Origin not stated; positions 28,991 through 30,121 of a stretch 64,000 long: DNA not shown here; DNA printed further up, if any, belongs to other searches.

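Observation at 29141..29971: Orphan ORF with the complete OspF/SpvC-type phosphothreonine-lyase catalytic signature, inside the S10 operon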

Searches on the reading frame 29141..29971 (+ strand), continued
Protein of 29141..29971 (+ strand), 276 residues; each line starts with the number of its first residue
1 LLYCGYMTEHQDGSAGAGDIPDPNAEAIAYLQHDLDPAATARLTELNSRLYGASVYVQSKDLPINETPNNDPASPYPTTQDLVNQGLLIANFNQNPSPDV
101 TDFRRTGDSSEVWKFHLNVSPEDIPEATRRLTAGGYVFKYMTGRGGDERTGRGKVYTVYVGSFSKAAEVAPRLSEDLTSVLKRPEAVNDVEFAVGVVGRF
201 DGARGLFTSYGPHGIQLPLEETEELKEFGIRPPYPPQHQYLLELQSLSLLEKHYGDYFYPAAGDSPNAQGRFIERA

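Call 30: fold_search(model_id=the predicted structure, library=pdb)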
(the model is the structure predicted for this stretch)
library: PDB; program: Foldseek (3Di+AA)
matches with E <= 10: 294; with E <= 0.001: 4
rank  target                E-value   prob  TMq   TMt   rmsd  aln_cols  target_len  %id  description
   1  3bo6_A                3.6e-04  0.99  0.33  0.38  11.8       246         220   16  Structure of the Chromobacterium violaceum VirA (SpvC) Phosphothreonine Lyase effector protein (released 2008-11-25)
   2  3i0u_A                7.4e-04  0.97  0.30  0.39  10.9       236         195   19  Structure of the type III effector/phosphothreonine lyase OspF from Shigella flexneri (released 2009-09-01)
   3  3i0u_B                8.3e-04  0.98  0.32  0.41  10.8       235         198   19  Structure of the type III effector/phosphothreonine lyase OspF from Shigella flexneri (released 2009-09-01)
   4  8cav_A                1.0e-03  1.00  0.28  0.10   3.7       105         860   28  Discovery of the lanthipeptide Curvocidin and structural insights into its trifunctional synthetase CuvL (released 2023-06-14)
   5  3bo6_B                1.1e-03  0.94  0.30  0.36  11.3       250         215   16  Structure of the Chromobacterium violaceum VirA (SpvC) Phosphothreonine Lyase effector protein (released 2008-11-25)
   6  8sam_A                1.2e-03  0.99  0.31  0.11  10.8       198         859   18  Crystal structure of class III lanthipeptide synthetase LP-GS-ThurKC in complex with ATP (released 2023-10-11)
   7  8sao_B                1.6e-03  1.00  0.31  0.11   7.2       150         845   17  Crystal structure of class III lanthipeptide synthetase ThurKC in complex with ThurA1 leader peptide (released 2023-11-01)
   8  8car                  1.6e-03  0.99  0.33  0.13   8.4       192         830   20  Discovery of the lanthipeptide Curvocidin and structural insights into its trifunctional synthetase CuvL (released 2023-06-14)
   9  8sap_B                2.8e-03  1.00  0.30  0.11   7.8       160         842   21  Crystal structure of class III lanthipeptide synthetase ThurKC (released 2023-10-11)
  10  2p1w                  2.9e-03  0.92  0.30  0.38  11.8       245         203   14  structure of the phosphothreonine lyase SpvC, the effector protein from Salmonella (released 2007-12-11)
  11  2z8o_A                3.3e-03  0.90  0.29  0.37  11.5       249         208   15  Structural basis for the catalytic mechanism of phosphothreonine lyase (released 2007-12-18)
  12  8cav_B                3.5e-03  1.00  0.29  0.10   4.2       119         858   27  Discovery of the lanthipeptide Curvocidin and structural insights into its trifunctional synthetase CuvL (released 2023-06-14)
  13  2q8y_A                3.8e-03  0.89  0.30  0.36  12.0       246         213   14  Structural insight into the enzymatic mechanism of the phophothreonine lyase (released 2007-12-11)
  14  8sam_B                4.8e-03  1.00  0.30  0.10   4.5       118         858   21  Crystal structure of class III lanthipeptide synthetase LP-GS-ThurKC in complex with ATP (released 2023-10-11)
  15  2z8p_A                6.5e-03  0.77  0.29  0.34  12.4       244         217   13  Structural basis for the catalytic mechanism of phosphothreonine lyase (released 2007-12-18)
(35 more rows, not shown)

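Call 33: search_protein_families(library=pfam, alignment_id=A1, max_evalue=1)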
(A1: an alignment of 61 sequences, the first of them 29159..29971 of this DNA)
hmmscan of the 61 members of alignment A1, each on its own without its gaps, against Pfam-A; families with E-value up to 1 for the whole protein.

A. member 1, window:29159-29971:+ (270 aa): 0 families

B. families by the number of members that match (of 61 scanned): 30 families (the first 25 are shown)
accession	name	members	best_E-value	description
PF25816.1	RamC_N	24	0.0019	RamC, N-terminal domain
PF08513.17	LisH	5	0.051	LisH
PF02244.21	Propep_M14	3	0.029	Carboxypeptidase activation peptide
PF23357.1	DUF7088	2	0.0094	Domain of unknown function (DUF7088)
PF24108.1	DUF7383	1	0.00053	Family of unknown function (DUF7383)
PF10694.14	DUF2500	1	0.0098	Protein of unknown function (DUF2500)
PF17660.6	BTRD1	1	0.018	Polyglycine hydrolase-like, structural repeat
PF11724.13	YvbH_ext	1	0.021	YvbH-like oligomerisation region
PF07348.17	Syd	1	0.033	Syd protein (SUKH-2)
PF10566.15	Glyco_hydro_97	1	0.046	Glycoside hydrolase 97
PF19573.5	DUF6089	1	0.081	Domain of unknown function (DUF6089)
PF23864.1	DUF7222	1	0.082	Domain of unknown function (DUF7222)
PF03511.20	FANCA_CTD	1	0.083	Fanconi anaemia group A protein C-terminal domain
PF12524.13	GlyL_C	1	0.088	dsDNA virus glycoprotein L C terminal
PF15089.11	Redic1-like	1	0.09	Regulator of DNA class I crossover intermediates 1-like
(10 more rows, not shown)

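Call 41: find_encoding_contigs(protein=P0002, flank=8000, max_places=3)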
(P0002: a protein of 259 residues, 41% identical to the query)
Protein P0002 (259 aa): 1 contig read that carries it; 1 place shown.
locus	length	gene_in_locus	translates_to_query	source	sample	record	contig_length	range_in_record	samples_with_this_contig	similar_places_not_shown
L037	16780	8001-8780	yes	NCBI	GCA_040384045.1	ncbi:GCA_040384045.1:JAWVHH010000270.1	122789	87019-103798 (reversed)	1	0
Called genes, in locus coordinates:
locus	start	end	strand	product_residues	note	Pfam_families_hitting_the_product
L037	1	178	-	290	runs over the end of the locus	PF01715:IPPT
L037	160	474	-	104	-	PF01035:DNA_binding_1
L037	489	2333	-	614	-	PF07973:tRNA_SAD, PF00587:tRNA-synt_2b, PF03129:HGTP_anticodon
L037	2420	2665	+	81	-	-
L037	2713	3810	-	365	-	PF01702:TGT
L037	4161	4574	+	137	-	PF22811:Zn_ribbon_NrdR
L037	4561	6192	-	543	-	-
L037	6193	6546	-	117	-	-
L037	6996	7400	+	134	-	-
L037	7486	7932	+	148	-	-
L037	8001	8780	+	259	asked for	-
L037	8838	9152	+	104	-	-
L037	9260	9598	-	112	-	PF00076:RRM_1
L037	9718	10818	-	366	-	PF13623:SurA_N_2, PF13624:SurA_N_3, PF05698:Trigger_C (faint), PF13145:Rotamase_2, PF13616:Rotamase_3, PF00639:Rotamase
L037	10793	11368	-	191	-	-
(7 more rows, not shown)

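Call 42: find_encoding_contigs(protein=P0004, flank=8000, max_places=3)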
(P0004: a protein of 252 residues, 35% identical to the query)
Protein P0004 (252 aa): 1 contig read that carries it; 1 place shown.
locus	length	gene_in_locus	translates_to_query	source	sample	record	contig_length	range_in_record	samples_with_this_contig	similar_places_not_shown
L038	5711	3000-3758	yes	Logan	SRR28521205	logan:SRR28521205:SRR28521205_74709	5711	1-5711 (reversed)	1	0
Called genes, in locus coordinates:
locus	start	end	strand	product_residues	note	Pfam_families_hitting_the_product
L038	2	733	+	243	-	?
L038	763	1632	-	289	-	PF08241:Methyltransf_11 (weak)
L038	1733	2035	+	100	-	PF04248:NTP_transf_9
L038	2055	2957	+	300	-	PF06983:3-dmu-9_3-mt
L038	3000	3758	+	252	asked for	-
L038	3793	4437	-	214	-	PF04203:Sortase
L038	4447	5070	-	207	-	-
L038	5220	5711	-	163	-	?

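Call 43: find_encoding_contigs(protein=P0167, flank=3500, max_places=10)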
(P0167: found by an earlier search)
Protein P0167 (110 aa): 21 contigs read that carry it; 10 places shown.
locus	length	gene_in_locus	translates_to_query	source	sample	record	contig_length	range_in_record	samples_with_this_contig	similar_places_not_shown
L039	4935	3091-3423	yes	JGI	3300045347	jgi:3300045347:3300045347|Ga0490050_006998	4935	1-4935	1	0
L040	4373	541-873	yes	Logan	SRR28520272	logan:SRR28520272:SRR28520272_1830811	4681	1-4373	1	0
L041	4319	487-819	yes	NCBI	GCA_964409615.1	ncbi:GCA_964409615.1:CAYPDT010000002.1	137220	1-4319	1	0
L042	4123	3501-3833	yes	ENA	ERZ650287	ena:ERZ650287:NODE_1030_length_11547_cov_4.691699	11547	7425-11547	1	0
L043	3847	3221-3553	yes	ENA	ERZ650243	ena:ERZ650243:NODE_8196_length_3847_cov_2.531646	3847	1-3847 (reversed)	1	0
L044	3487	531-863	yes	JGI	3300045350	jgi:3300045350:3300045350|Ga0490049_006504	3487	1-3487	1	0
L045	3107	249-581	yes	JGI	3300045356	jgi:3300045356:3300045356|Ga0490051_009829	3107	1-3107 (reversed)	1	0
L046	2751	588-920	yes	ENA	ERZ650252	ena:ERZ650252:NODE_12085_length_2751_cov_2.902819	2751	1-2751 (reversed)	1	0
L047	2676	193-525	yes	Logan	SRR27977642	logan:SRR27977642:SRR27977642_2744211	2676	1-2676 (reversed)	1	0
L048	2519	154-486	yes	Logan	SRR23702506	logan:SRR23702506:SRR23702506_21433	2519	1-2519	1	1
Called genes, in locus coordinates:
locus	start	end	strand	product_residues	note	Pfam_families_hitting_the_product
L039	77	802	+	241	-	-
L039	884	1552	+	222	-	-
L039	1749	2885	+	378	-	PF00009:GTP_EFTU, PF03144:GTP_EFTU_D2, PF03143:GTP_EFTU_D3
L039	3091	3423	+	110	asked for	PF00338:Ribosomal_S10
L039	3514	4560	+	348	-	PF02467:Whib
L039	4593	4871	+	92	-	-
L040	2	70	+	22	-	PF03143:GTP_EFTU_D3 (weak)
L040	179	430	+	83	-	-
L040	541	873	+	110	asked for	PF00338:Ribosomal_S10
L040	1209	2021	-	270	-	-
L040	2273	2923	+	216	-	PF00297:Ribosomal_L3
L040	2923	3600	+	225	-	PF00573:Ribosomal_L4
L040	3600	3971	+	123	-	PF00276:Ribosomal_L23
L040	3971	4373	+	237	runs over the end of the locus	?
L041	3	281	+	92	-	?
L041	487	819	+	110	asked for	PF00338:Ribosomal_S10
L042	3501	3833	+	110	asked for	PF00338:Ribosomal_S10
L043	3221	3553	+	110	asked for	PF00338:Ribosomal_S10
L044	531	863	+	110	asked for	PF00338:Ribosomal_S10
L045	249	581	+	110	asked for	PF00338:Ribosomal_S10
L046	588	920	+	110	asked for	PF00338:Ribosomal_S10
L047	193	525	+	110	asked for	PF00338:Ribosomal_S10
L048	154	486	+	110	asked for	PF00338:Ribosomal_S10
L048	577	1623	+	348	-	PF02467:Whib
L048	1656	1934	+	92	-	-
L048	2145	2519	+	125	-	?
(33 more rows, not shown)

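Call 46: find_homologous_proteins(query=A1, max_evalue=0.001)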
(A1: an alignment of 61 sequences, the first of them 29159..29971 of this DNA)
Query A1 (61 sequences) (270 aa, profile of the alignment): 19 proteins with E <= 0.001 among 8000 candidates.
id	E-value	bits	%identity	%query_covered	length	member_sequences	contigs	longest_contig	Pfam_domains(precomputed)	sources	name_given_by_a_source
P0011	1.0e-77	279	34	63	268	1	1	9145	-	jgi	jgi:hypothetical protein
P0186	1.4e-71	259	35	54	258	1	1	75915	-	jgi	jgi:hypothetical protein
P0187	1.5e-71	259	29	89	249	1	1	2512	-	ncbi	-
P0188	9.6e-70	253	36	74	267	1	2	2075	-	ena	-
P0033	1.9e-69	252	31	74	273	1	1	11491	-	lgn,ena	-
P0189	4.3e-69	251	30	77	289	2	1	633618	-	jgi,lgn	jgi:hypothetical protein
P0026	4.4e-67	244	36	61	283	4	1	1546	-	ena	-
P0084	1.7e-60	223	32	54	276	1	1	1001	-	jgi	-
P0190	4.4e-59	218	30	74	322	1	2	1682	-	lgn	-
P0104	1.2e-57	213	33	60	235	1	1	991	-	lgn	-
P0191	1.2e-56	210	40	44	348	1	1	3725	-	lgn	-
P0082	7.0e-53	198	35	41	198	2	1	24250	-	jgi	jgi:hypothetical protein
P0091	2.6e-51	193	30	59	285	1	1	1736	-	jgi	jgi:hypothetical protein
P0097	9.1e-51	191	33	54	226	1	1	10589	-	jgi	jgi:hypothetical protein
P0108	2.8e-50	189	32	63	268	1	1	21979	-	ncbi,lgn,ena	-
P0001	2.6e-48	183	100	100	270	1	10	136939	-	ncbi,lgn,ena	-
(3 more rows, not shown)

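Call 50: search_protein_families(library=padloc, proteins=[P0001, P0002, P0006, P0009, P0013, P0030, P0054], max_evalue=1)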
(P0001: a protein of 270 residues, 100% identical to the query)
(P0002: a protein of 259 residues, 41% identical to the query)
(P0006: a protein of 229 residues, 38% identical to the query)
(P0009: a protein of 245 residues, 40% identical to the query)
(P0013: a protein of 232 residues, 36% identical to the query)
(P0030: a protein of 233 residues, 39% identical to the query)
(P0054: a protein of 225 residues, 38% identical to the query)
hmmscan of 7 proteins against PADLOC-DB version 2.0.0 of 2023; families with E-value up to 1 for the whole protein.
P0001 (270 aa): 0 families

P0002 (259 aa): 0 families

P0006 (229 aa): 0 families

P0009 (245 aa): 0 families

P0013 (232 aa): 0 families

P0030 (233 aa): 0 families

P0054 (225 aa): 0 families

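Call 51: fold_search(model_id=the predicted structure, library=viral)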
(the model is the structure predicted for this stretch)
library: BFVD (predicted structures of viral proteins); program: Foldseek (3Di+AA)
matches with E <= 10: 79; with E <= 0.001: 0
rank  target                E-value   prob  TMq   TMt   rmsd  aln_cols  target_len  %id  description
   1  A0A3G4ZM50            2.0e-01  0.30  0.24  0.14  13.2       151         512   12  Uncharacterized protein [Terrestrivirus sp.]
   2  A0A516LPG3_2          2.1e-01  0.06  0.17  0.06  20.1       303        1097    8  (no name in the UniProt tables at hand)
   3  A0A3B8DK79            3.6e-01  0.09  0.19  0.28  11.6       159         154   11  (no name in the UniProt tables at hand)
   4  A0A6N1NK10            5.9e-01  0.12  0.25  0.11  19.3       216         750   14  Putative orfan [Tupanvirus soda lake]
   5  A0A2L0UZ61            7.5e-01  0.10  0.17  0.21   9.2       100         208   12  Uncharacterized protein [Agrobacterium phage Atu_ph07]
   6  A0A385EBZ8            9.0e-01  0.08  0.17  0.19   6.9        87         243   14  peptidyl-tRNA hydrolase [Caulobacter phage CcrBL9]
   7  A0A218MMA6            9.0e-01  0.05  0.20  0.08  28.1       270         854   12  DUF5824 domain-containing protein [uncultured virus]
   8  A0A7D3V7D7            1.1e+00  0.13  0.31  0.15  21.8       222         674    8  Glutamine amidotransferase [Fadolivirus FV1/VV64]
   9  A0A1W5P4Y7            1.3e+00  0.08  0.19  0.37  10.3       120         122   17  Uncharacterized protein [Pectobacterium phage PP2]
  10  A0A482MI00            1.4e+00  0.01  0.12  0.04  21.5       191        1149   15  Intein-containing RnR [Nodularia phage vB_NspS-kac65v162]
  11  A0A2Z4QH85            1.5e+00  0.04  0.13  0.23  10.8       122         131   13  (no name in the UniProt tables at hand)
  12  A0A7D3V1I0            1.6e+00  0.03  0.15  0.14  13.6       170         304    8  Uncharacterized protein [Parvoviridae sp.]
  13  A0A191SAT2            2.2e+00  0.11  0.19  0.51   4.6        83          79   17  (no name in the UniProt tables at hand)
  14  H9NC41                2.4e+00  0.13  0.17  0.44   4.0        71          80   11  (no name in the UniProt tables at hand)
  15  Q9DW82                2.4e+00  0.09  0.19  0.15   5.9        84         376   14  Pr117 [Rat cytomegalovirus (strain Maastricht)]
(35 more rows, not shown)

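Call 56: search_protein_families(library=pfam, proteins=[P0051, P0057, P0024, P0095, P0114, P0115, P0125, P0132, P0150], max_evalue=0.05)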
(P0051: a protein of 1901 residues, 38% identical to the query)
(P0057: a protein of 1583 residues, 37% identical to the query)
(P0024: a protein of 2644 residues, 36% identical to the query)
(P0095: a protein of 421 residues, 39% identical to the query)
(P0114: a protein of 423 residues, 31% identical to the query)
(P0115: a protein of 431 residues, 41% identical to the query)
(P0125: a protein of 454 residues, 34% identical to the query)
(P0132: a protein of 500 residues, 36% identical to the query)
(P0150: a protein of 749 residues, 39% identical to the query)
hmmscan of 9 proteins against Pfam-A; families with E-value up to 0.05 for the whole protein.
P0051 (1901 aa): 0 families

P0057 (1583 aa): 0 families

P0024 (2644 aa): 1 family
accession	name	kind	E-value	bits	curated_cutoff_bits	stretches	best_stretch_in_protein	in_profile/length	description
PF12296.13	HsbA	-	0.009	16.9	33.5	1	1179-1254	6-79/121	Hydrophobic surface binding protein A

P0095 (421 aa): 0 families

P0114 (423 aa): 0 families

P0115 (431 aa): 0 families

P0125 (454 aa): 0 families

P0132 (500 aa): 0 families

P0150 (749 aa): 1 family
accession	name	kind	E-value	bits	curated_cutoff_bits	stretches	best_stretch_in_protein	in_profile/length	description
PF00226.36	DnaJ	-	2.3e-06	28.1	27.8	1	33-78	6-55/63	DnaJ domain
